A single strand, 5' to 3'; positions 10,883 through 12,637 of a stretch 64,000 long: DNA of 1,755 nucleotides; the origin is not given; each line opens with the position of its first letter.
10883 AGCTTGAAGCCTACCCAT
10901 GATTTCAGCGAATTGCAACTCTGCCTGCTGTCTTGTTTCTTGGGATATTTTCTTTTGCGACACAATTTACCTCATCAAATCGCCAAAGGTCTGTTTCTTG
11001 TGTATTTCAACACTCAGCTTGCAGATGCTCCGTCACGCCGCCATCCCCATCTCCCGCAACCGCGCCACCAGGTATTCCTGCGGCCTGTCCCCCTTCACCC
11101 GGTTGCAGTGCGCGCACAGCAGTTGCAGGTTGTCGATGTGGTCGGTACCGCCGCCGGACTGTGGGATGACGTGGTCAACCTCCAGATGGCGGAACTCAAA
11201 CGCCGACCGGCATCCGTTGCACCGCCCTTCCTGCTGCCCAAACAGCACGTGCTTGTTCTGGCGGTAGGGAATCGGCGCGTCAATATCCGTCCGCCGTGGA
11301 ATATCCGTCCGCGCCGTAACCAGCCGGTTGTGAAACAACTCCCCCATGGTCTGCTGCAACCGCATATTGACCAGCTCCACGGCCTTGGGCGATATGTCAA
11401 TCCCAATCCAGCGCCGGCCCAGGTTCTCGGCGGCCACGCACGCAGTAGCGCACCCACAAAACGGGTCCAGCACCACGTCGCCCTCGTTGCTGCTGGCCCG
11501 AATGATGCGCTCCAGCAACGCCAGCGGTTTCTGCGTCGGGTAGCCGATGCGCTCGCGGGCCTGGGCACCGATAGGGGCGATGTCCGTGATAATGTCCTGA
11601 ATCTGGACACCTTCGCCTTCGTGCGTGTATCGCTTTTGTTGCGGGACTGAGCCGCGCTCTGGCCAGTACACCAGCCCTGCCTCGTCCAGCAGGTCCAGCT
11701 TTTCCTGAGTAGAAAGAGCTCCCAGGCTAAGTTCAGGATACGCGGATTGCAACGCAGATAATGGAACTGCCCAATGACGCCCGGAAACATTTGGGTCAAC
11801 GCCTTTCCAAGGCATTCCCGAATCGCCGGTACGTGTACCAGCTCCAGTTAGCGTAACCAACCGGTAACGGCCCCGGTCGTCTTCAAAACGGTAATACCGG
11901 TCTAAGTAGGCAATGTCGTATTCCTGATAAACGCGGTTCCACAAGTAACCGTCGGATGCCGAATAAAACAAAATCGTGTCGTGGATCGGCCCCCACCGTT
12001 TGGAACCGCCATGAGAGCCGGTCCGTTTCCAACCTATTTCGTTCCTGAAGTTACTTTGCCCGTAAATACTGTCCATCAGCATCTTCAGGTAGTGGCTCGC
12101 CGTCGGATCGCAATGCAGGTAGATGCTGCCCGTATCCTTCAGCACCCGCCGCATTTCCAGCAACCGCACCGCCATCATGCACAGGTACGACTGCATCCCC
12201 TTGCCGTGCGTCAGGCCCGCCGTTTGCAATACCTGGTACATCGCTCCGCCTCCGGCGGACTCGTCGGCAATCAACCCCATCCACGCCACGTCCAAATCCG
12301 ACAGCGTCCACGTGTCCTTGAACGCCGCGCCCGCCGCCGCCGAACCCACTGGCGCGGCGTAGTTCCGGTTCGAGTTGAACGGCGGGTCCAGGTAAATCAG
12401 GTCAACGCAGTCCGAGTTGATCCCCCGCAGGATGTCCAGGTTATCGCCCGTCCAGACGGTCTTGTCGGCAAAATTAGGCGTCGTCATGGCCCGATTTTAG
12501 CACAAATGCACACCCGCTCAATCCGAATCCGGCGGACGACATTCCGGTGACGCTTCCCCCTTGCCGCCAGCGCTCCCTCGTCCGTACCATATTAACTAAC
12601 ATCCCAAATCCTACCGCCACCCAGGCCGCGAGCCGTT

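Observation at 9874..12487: Co-directional cluster: MTase-HNH fusion, low-GC HEPN-like fusion protein, DUF2283 (candidate defence or addiction module)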

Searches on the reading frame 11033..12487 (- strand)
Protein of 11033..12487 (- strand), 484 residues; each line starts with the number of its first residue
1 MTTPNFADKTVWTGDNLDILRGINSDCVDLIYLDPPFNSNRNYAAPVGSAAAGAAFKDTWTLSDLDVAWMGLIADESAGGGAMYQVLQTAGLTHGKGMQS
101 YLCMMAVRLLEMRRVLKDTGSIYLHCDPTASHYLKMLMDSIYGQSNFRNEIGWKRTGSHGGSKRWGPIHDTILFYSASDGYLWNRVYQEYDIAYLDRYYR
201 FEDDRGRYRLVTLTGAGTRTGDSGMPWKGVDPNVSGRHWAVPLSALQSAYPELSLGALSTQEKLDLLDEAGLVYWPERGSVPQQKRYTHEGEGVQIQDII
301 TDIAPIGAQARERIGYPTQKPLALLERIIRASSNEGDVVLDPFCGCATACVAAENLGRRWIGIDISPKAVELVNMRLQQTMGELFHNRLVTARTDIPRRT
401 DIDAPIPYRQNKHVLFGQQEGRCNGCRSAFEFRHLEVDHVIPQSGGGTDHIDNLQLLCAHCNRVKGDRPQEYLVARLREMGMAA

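Call 3: search_protein_families(library=pfam, proteins=[window:11033-12487:-], max_evalue=0.1)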
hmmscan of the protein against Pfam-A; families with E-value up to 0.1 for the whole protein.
window:11033-12487:- (484 aa): 12 families
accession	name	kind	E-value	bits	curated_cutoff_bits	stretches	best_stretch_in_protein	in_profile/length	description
PF01555.25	N6_N4_Mtase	-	9.5e-41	140.6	26.7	1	28-374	1-220/221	DNA methylase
PF01844.29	HNH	-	9.7e-14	51.7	21.4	1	423-468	1-47/47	HNH endonuclease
PF14279.12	HNH_5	-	2.2e-12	47.1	27.5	1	423-474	1-52/56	HNH endonuclease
PF13395.12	HNH_4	-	8.1e-05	22.9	22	1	433-468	16-51/54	HNH endonuclease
PF02945.21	Endonuclease_7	-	0.0009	19.5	23.6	1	409-467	13-65/82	Recombination endonuclease VII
PF13847.12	Methyltransf_31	-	0.0013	18.8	27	1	334-379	2-50/145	Methyltransferase domain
PF03602.21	Cons_hypoth95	-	0.0017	18.5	24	0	24-42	110-128/182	Conserved hypothetical protein 95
PF02086.21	MethyltransfD12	-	0.0025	18.1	22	0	324-386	8-71/253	D12 class N6 adenine-specific DNA methyltransferase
PF05724.17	TPMT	-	0.0032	17.6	26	1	312-372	13-74/218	Thiopurine S-methyltransferase (TPMT)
PF02475.24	TRM5-TYW2_MTfase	-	0.014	15.8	28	1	329-377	30-82/164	TRM5/TYW2 methyltransferase domain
PF13649.12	Methyltransf_25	-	0.024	15.8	27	1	339-379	1-43/97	Methyltransferase domain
PF08241.18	Methyltransf_11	-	0.026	15.6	21.2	0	344-379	5-40/95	Methyltransferase domain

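Call 4: search_protein_families(library=padloc, proteins=[window:11033-12487:-], max_evalue=0.1)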
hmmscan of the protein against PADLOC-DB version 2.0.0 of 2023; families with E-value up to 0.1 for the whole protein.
window:11033-12487:- (484 aa): 97 families (the best 25 are shown)
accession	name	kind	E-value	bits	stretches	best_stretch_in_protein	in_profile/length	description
PDLC03354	MTase_II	-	5.4e-66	221.3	3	99-247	127-277/425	Type II methyltransferase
PDLC03339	MTase_II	-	2e-62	209.2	3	287-380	182-274/399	Type II methyltransferase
PDLC03300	MTase_II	-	2e-48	163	2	8-184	11-170/302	Type II methyltransferase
PDLC03371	MTase_II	-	2.9e-36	123.3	2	297-380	173-255/260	Type II methyltransferase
PDLC03299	MTase_II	-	3.2e-34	116.8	3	308-380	188-260/296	Type II methyltransferase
PDLC03633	MTase_III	-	3.5e-34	116.5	2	314-385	290-361/616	Type III methyltransferase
PDLC03644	MTase_III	-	4.3e-34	116.2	1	99-381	107-397/542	Type III methyltransferase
PDLC03636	MTase_III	-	1.8e-33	114.2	2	101-186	96-183/575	Type III methyltransferase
PDLC03638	MTase_III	-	1.2e-29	101.2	1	99-381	429-681/816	Type III methyltransferase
PDLC03635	MTase_III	-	1.6e-27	94.6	2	100-207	267-379/708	Type III methyltransferase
PDLC03320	MTase_II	-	2e-25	87.6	2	303-384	200-281/289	Type II methyltransferase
PDLC03641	MTase_III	-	2.5e-25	87.1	1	12-356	108-431/657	Type III methyltransferase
PDLC03238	MTase_II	-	4e-25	86.7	2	291-379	280-365/428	Type II methyltransferase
PDLC03634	MTase_III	-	1.2e-23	81.8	1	13-352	99-425/621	Type III methyltransferase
PDLC03265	MTase_II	-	1.4e-23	81.9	3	316-379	267-330/333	Type II methyltransferase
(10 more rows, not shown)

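Call 6: search_protein_families(library=ncbifam, proteins=[window:11033-12487:-], max_evalue=0.1)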
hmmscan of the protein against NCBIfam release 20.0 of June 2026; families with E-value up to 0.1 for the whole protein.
window:11033-12487:- (484 aa): 12 families
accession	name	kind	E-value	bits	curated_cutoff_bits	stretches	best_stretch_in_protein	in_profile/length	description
NF008572.0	PRK11524.1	equivalog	9.9e-28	97.1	292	2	315-380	194-259/294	adenine-specific DNA-methyltransferase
NF050803.1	DnaMtaseCcrMCaul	equivalog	1.2e-21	77.1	830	2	315-381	185-251/350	adenine-specific DNA-methyltransferase CcrM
NF010253.0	PRK13699.1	subfamily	1.7e-13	50.7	244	1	315-371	143-199/226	DNA methyltransferase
NF040563.1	guided_IscB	equivalog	2.7e-10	39.9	175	1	412-476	184-246/314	RNA-guided endonuclease IscB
NF049971.1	CRISPR_Cas9d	exception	6.9e-08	31.6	375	1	411-469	536-598/986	type II CRISPR RNA-guided endonuclease Cas9d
TIGR01865.2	cas_Csn1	equivalog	9.1e-05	20.9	100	1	410-473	563-633/1070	type II CRISPR RNA-guided endonuclease Cas9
TIGR01177.1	TIGR01177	hypoth_equivalog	0.0001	21.7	316.55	1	333-383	180-230/330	TIGR01177 family methyltransferase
NF047732.1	tRNAMtaseTrm5bMeth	equivalog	0.004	16.2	500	1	329-377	192-239/337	tRNA (guanine(37)-N1)-methyltransferase Trm5b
NF043040.1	corrin_prot_MT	hypoth_equivalog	0.0067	15.9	180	1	325-380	31-86/216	corrinoid protein-associated methyltransferase CpaM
NF011529.0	PRK14968.1-3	equivalog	0.016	14.6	162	1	309-375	11-74/198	putative methyltransferase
NF041820.1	daptide_MTase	equivalog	0.068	12.6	175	0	306-395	10-95/243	daptide-type RiPP biosynthesis methyltransferase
TIGR02021.1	BchM-ChlM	equivalog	0.094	12.1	158.9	0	324-380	44-99/218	magnesium protoporphyrin IX methyltransferase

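Call 7: search_protein_families(library=phrogs, proteins=[window:11033-12487:-], max_evalue=0.1)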
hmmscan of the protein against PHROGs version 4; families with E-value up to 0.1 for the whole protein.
window:11033-12487:- (484 aa): 52 families (the best 25 are shown)
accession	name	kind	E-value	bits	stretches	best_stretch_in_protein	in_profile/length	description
phrog_67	-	other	1.2e-59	204.1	1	10-394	125-360/743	DNA methyltransferase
phrog_3008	-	other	3.4e-20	73.3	1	316-385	150-219/244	DNA methyltransferase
phrog_498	-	other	4.2e-20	72.8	1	111-384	263-427/633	DNA methyltransferase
phrog_1035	-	DNA, RNA and nucleotide metabolism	1.2e-14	55.8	1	414-471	153-216/271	endonuclease VII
phrog_6050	-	DNA, RNA and nucleotide metabolism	1.8e-13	51.1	1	406-470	297-362/402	HNH endonuclease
phrog_2118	-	DNA, RNA and nucleotide metabolism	3.4e-13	50.8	1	410-472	166-228/301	HNH endonuclease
phrog_18293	-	other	1.1e-12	48.9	1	312-379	42-109/119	methyltransferase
phrog_23085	-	unknown function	1.4e-11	45.2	1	288-382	16-110/138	-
phrog_6952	-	other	8.3e-11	43.1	1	316-371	114-169/181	DNA methyltransferase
phrog_338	-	DNA, RNA and nucleotide metabolism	1.8e-10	41.7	1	416-471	203-265/340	HNH endonuclease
phrog_5718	-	DNA, RNA and nucleotide metabolism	2.8e-10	40.8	1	409-479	117-187/394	HNH endonuclease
phrog_8660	-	DNA, RNA and nucleotide metabolism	7.7e-10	40.2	1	411-470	115-181/196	HNH endonuclease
phrog_1271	-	DNA, RNA and nucleotide metabolism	1.1e-09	39.2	1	410-469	256-319/361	HNH endonuclease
phrog_2214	-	DNA, RNA and nucleotide metabolism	1.1e-09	38.9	1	409-470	182-241/429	HNH endonuclease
phrog_23148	-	unknown function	4.4e-09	37.6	1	316-381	85-150/165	-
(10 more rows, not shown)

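Call 31: find_homologous_proteins(query=window:11033-12487:-, max_evalue=1e-40)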
Query window:11033-12487:- (484 aa): 8000 proteins with E <= 1e-40 among 8000 candidates; the best 120 are listed.
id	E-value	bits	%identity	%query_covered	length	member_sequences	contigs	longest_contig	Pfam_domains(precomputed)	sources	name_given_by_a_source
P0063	0.0e+0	1020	90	99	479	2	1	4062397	PF01844.30,PF14279.13,PF01555.25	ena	-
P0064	1.2e-293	992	87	99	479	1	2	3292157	PF01844.30,PF14279.13,PF01555.25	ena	-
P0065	4.8e-288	974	86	99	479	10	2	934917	PF01844.30,PF14279.13,PF01555.25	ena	-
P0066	7.9e-286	967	84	100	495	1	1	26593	PF01844.30,PF14279.13,PF01555.25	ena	-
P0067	1.7e-285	965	85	99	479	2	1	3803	PF01844.30,PF14279.13,PF01555.25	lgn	-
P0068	9.8e-284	960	84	99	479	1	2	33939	PF01844.30,PF14279.13,PF01555.25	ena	-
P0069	3.7e-280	948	82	99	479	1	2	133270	PF01844.30,PF14279.13,PF01555.25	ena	-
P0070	7.7e-275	930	81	99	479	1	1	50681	PF13847.13,PF01844.30,PF14279.13,PF01555.25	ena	-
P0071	2.2e-269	912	79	100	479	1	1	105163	PF01844.30,PF14279.13,PF01555.25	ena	-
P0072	7.7e-268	907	79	99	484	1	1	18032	PF01844.30,PF14279.13,PF01555.25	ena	-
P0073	2.0e-262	889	85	92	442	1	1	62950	PF01555.25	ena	-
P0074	1.9e-261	886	76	100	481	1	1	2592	PF13395.13,PF01844.30,PF14279.13,PF01555.25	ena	-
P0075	3.7e-255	865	76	100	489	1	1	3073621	PF13395.13,PF01844.30,PF14279.13,PF01555.25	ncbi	-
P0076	9.1e-255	864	87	87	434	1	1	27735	PF01555.25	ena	-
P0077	3.6e-254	862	98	77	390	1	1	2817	PF01844.30,PF14279.13,PF01555.25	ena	-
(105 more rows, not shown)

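Call 32: find_encoding_contigs(protein=P0063, flank=5000, max_places=2)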
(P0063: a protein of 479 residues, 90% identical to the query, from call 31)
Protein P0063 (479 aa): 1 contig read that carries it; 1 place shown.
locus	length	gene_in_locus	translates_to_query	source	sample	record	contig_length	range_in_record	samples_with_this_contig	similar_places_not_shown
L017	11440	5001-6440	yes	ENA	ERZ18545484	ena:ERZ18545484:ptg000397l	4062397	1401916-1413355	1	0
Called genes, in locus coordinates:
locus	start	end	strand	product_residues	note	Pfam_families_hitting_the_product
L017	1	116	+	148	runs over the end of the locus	-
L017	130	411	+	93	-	-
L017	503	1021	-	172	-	-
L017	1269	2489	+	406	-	PF00145:DNA_methylase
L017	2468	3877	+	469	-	PF13589:HATPase_c_3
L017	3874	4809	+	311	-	PF20553:Methyltransf_35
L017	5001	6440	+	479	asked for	PF01555:N6_N4_Mtase, PF01844:HNH, PF14279:HNH_5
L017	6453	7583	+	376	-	PF13576:Pentapeptide_3 (faint), PF13599:Pentapeptide_4 (weak), PF00805:Pentapeptide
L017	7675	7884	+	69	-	-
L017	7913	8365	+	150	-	-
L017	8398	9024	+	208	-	PF00589:Phage_integrase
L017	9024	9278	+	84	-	-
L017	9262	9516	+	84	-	-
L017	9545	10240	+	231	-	PF00188:CAP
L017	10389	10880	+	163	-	-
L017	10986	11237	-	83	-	-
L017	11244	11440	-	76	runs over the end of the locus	-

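Call 33: find_encoding_contigs(protein=P0065, flank=5000, max_places=3)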
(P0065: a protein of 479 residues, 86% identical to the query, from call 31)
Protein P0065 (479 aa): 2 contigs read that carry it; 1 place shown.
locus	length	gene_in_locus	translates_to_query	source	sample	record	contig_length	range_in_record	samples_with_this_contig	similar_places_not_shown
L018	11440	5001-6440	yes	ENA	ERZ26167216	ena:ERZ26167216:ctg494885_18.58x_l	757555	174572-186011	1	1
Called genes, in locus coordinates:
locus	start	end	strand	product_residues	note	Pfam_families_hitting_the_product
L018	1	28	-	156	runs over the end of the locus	PF13384:HTH_23, PF13551:HTH_29, PF13565:HTH_32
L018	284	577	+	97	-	-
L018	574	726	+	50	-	-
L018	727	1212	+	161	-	-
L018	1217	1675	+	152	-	-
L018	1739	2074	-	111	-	PF00589:Phage_integrase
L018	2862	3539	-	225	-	PF13643:DUF4145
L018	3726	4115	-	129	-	PF01609:DDE_Tnp_1, PF13612:DDE_Tnp_1_3 (faint)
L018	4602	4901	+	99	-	-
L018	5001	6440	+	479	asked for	PF01555:N6_N4_Mtase, PF01844:HNH, PF14279:HNH_5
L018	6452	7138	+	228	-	-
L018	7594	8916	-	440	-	PF07690:MFS_1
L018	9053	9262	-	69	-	-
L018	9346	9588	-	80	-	-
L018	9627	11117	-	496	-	PF05598:DUF772, PF01609:DDE_Tnp_1, PF13751:DDE_Tnp_1_6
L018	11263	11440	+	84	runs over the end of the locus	-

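Call 37: search_protein_families(library=pfam, proteins=[L018:6452-7138:+, L017:6453-7583:+, L017:7913-8365:+], max_evalue=1)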
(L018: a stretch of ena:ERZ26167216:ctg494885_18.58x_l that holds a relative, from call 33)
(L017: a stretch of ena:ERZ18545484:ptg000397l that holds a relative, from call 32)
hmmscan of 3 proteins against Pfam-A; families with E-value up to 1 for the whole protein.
L018:6452-7138:+ (228 aa): 0 families

L017:6453-7583:+ (376 aa): 6 families
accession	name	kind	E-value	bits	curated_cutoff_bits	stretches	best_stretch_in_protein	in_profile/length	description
PF00805.28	Pentapeptide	-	9.3e-20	70.3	20.2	4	294-332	1-39/40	Pentapeptide repeats (8 copies)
PF13599.13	Pentapeptide_4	-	4e-11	43.2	38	3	257-325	9-77/78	Pentapeptide repeat region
PF13576.12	Pentapeptide_3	-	1.5e-05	25.6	27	1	297-332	2-39/48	Pentapeptide repeats (9 copies)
PF25296.1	Decapeptide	-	0.0039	17.5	45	1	265-331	6-72/74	Decapeptide repeat region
PF25677.1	Chimallin_Phikzvirus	-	0.035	12.7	27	1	81-136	7-59/627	Phikzvirus chimallin family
PF06305.16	LapA_dom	-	0.077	13.3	28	1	60-97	27-64/64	Lipopolysaccharide assembly protein A domain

L017:7913-8365:+ (150 aa): 1 family
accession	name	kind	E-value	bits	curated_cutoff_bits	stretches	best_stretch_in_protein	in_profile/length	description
PF19575.5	HTH_58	-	0.03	14.7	23.8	1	25-48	27-50/62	Helix-turn-helix domain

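Call 43: find_related_loci(query=A3, collection=metagenome_contigs, flank=5000)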
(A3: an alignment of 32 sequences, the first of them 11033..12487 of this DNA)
Query A3 (484 aa) in metagenome_contigs; peptide patterns used: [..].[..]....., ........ (x = any residue, [..] = any of these).
600 stretches matched a pattern (row limit reached: there are more); 522 encode a relative of the query (tblastn E <= 1e-3); the best 80 are kept; 80 distinct loci.
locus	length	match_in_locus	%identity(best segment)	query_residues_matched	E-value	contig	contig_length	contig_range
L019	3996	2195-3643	49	6-480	9e-162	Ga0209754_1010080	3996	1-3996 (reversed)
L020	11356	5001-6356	51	1-476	3e-149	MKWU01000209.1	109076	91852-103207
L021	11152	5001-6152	54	4-382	8e-129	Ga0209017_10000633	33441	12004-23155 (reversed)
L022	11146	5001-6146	51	8-382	3e-127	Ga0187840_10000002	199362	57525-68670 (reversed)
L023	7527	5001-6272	44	1-477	1e-126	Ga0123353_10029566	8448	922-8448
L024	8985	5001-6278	43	10-478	1e-123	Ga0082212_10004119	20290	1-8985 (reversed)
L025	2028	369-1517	53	11-379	2e-130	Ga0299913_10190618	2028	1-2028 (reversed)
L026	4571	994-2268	44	1-477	1e-122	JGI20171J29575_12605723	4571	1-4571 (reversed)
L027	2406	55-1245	49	6-397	1e-125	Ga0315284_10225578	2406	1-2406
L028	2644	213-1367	51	9-383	3e-124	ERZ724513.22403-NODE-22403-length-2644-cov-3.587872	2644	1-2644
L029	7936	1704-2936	43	10-473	1e-116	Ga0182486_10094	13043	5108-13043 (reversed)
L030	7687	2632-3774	51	10-378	2e-115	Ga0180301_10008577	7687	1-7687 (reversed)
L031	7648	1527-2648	51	10-378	4e-115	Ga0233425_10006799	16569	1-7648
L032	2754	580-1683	51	10-386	1e-117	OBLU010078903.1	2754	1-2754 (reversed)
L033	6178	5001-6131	49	11-383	3e-112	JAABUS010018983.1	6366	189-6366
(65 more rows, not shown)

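Call 67: find_related_loci(query=A3, collection=viral_contigs, flank=4000)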
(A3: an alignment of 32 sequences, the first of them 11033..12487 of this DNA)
Query A3 (484 aa) in viral_contigs; peptide patterns used: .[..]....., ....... (x = any residue, [..] = any of these).
393 stretches matched a pattern; 355 encode a relative of the query (tblastn E <= 1e-3); the best 80 are kept; 80 distinct loci.
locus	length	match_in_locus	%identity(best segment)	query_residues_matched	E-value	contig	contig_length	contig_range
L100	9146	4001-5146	51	8-382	5e-127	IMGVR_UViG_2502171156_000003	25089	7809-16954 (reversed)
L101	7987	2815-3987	51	11-392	1e-126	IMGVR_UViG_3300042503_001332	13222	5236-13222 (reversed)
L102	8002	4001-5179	52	2-382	3e-126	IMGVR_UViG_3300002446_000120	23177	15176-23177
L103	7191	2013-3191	52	2-382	3e-126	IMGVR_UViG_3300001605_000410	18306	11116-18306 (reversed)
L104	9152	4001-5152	53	14-382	5e-125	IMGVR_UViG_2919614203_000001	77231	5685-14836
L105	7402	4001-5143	53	4-381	9e-125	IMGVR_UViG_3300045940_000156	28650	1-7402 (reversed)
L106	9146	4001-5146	52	8-382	8e-125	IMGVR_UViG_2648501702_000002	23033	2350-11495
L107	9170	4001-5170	54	9-387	1e-123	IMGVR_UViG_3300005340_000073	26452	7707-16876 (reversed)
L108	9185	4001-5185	51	5-385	4e-122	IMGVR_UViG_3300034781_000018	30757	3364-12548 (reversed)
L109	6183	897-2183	47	11-440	4e-121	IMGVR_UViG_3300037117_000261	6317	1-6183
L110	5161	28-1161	49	11-383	3e-117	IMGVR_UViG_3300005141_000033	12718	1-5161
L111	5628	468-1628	50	4-382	5e-116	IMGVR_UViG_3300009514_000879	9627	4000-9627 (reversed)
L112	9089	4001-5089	49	9-383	2e-113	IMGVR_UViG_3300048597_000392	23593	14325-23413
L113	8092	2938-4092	48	2-381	8e-113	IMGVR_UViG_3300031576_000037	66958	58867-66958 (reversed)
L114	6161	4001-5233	48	3-409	3e-112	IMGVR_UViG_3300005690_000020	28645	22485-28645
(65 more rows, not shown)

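Call 71: search_dna_similar(query=window:11033-12487:-, collection=plasmids, mode=protein, max_evalue=1e-20, max_rows=15)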
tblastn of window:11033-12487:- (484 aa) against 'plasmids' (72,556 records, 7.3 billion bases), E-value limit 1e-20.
Records with a match: 50; places in all: 52; records where one place covers at least 80% of the query: 1.
Best place of each record, by identity: <60% 50.
By first word of the organism name: Acinetobacter 14; Salmonella 9; Escherichia 7; Mesorhizobium 2; Nitrosomonas 2; Cellulosimicrobium 1; Rhizobium 1; Bradyrhizobium 1; Microbacterium 1; Sinorhizobium 1; and 11 more.
By predicted mobility (MOB-suite, as given by PLSDB): mobilizable 27; non-mobilizable 13; conjugative 10.
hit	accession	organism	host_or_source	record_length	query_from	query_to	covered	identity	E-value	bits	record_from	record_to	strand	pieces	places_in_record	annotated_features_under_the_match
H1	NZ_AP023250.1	Mesorhizobium sp. 131-2-5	Lotus japonicus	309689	11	384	77%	46.0%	3e-99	334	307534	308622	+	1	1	site-specific DNA-methyltransferase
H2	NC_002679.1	Mesorhizobium japonicum MAFF 303099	-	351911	11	384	77%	46.0%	3e-99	334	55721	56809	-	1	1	site-specific DNA-methyltransferase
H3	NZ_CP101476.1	Cellulosimicrobium cellulans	water,poultry farm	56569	11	398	80%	43.2%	2e-89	305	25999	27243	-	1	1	DNA methyltransferase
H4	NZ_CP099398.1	Rhizobium sp. Pop5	Phaseolus vulgaris,Cell culture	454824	11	378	76%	42.7%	7e-71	252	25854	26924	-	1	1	DNA methyltransferase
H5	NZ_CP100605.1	Bradyrhizobium sp. Ash2021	-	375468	11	378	76%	42.0%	7e-79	275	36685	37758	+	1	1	DNA methyltransferase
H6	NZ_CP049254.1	Microbacterium amylolyticum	cell culture,soil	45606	11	383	77%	40.5%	5e-73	258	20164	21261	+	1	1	DNA methyltransferase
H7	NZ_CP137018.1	Sinorhizobium fredii GR64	Phaseolus vulgaris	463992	23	385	71%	41.2%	1e-56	246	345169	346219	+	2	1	site-specific DNA-methyltransferase | DNA methyltransferase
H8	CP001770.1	Spirosoma linguale DSM 74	-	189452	3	384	79%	35.4%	4e-58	215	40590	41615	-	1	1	DNA methylase N-4/N-6 domain protein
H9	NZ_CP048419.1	Sphingomonas insulae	Cell,soil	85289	20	377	74%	34.6%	3e-47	183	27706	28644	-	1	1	site-specific DNA-methyltransferase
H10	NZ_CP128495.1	Geobacillus stearothermophilus ATCC 12980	single cell,corn spoilage sample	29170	14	396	79%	32.2%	6e-47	182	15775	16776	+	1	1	site-specific DNA-methyltransferase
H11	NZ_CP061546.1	Acinetobacter seifertii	Homo sapiens,blood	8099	14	384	77%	31.3%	9e-47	181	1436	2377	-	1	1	site-specific DNA-methyltransferase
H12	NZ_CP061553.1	Acinetobacter seifertii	Homo sapiens,blood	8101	14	384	77%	31.3%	9e-47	181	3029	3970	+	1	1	site-specific DNA-methyltransferase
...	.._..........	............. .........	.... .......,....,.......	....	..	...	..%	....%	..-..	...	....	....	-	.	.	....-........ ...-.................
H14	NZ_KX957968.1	Vibrio alginolyticus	shrimip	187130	8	386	78%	30.5%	2e-41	166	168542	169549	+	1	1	site-specific DNA-methyltransferase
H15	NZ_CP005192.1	Sphingobium sp. MI1205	-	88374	15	377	75%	31.4%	1e-40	163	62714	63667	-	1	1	site-specific DNA-methyltransferase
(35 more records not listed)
